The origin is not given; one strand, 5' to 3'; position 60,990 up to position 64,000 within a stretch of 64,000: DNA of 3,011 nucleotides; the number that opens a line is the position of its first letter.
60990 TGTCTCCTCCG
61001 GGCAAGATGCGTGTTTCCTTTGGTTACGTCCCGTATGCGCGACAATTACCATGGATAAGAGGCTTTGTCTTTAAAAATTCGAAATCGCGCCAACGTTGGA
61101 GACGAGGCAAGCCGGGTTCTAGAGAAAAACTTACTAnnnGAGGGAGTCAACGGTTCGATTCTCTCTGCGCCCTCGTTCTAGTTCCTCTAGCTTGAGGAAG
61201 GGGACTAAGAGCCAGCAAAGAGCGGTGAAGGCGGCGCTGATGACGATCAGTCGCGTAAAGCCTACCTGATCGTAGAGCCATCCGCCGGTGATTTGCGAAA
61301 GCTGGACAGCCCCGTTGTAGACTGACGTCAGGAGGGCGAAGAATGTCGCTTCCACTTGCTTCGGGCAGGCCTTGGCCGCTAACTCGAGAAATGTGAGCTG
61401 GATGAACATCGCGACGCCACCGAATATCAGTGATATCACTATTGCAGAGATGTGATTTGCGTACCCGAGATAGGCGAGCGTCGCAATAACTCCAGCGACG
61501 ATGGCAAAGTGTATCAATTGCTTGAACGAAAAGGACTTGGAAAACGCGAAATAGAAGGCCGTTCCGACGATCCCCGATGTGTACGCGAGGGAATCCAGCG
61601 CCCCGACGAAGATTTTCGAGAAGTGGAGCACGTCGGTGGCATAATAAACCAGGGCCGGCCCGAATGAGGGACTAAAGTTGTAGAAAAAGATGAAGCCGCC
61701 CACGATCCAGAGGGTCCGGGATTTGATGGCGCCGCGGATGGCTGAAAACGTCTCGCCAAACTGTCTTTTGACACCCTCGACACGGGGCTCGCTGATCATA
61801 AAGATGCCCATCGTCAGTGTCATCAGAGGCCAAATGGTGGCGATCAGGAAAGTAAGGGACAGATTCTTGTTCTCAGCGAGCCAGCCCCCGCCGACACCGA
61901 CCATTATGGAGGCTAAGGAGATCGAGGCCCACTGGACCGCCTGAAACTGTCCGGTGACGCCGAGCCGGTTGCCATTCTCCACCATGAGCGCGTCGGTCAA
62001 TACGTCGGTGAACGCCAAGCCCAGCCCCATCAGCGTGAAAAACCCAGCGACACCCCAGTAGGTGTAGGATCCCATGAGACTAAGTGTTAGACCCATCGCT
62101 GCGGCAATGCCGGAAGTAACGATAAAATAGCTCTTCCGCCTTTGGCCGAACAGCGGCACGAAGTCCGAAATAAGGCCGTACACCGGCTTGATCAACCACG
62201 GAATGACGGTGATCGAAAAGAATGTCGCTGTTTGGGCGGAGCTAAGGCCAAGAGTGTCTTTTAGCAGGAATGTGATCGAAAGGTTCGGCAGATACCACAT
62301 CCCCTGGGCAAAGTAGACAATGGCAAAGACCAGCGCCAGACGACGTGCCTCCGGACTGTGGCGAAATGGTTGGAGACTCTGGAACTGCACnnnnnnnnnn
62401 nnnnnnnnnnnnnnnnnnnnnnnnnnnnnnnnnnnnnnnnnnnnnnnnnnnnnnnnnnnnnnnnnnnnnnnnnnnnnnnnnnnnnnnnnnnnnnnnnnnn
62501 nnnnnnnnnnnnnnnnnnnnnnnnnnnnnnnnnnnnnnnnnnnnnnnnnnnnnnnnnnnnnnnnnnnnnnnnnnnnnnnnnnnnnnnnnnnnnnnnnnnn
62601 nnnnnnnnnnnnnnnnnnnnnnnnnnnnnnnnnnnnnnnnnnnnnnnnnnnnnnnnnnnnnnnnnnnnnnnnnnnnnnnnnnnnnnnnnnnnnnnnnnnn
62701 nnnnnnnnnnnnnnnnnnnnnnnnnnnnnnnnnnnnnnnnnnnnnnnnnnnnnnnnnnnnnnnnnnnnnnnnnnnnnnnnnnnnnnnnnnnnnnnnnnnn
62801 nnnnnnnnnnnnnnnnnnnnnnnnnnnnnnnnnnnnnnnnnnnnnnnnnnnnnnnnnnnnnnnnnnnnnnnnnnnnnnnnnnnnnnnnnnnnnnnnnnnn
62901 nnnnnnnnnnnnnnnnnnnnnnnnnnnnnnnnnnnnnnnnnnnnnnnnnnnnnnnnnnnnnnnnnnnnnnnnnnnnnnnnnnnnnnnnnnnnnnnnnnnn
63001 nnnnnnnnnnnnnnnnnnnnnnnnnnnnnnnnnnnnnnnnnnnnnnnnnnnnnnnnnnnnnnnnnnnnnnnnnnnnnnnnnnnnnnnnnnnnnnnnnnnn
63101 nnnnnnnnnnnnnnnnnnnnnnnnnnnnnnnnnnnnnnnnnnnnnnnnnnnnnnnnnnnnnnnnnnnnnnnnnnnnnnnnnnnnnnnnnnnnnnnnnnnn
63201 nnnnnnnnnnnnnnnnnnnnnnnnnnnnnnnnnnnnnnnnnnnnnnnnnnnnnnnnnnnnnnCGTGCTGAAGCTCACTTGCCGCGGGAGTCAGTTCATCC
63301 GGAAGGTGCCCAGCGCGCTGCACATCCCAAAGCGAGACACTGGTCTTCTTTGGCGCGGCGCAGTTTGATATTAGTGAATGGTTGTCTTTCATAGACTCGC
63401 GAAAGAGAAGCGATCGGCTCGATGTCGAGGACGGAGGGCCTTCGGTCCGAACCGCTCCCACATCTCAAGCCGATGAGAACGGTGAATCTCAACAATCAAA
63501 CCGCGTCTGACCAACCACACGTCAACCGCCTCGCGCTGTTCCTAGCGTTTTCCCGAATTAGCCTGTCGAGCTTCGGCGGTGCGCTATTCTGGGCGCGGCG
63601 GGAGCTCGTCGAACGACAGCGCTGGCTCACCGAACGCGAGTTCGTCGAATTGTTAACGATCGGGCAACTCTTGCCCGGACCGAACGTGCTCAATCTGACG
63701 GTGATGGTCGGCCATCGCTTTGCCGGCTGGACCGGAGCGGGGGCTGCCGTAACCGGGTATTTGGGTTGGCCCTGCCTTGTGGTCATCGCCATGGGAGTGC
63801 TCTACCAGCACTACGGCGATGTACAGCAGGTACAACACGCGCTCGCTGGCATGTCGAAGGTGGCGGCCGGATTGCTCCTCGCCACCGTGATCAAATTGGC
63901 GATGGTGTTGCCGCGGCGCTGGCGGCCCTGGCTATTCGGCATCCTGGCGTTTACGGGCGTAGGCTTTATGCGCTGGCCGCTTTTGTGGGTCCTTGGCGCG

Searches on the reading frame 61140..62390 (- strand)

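Call 53: search_protein_families(library=ncbifam, proteins=[window:61140-62390:-], max_evalue=1e-8)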
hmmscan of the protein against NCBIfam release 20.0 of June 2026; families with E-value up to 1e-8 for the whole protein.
window:61140-62390:- (417 aa): 1 family
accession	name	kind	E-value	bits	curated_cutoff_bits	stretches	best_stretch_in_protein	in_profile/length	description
TIGR00788.1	fbt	subfamily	6.6e-33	114.3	216.4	1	18-380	28-418/468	folate/biopterin family MFS transporter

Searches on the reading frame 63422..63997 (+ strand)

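Call 53: search_protein_families(library=ncbifam, proteins=[window:63422-63997:+], max_evalue=1e-8)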
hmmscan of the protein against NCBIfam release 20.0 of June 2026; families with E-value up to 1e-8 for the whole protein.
window:63422-63997:+ (192 aa): 3 families
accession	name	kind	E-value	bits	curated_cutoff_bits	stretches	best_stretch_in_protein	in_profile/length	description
TIGR00937.1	2A51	subfamily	2.9e-22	79.8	171.7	1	45-186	3-146/368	chromate efflux transporter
NF053759.1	ChrTpChrBBac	equivalog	1.5e-10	41.1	250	1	44-152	9-120/180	chromate efflux transporter ChrB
NF053760.1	ChrTpChrABac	equivalog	6.7e-10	39.4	250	1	38-139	5-109/178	chromate efflux transporter ChrA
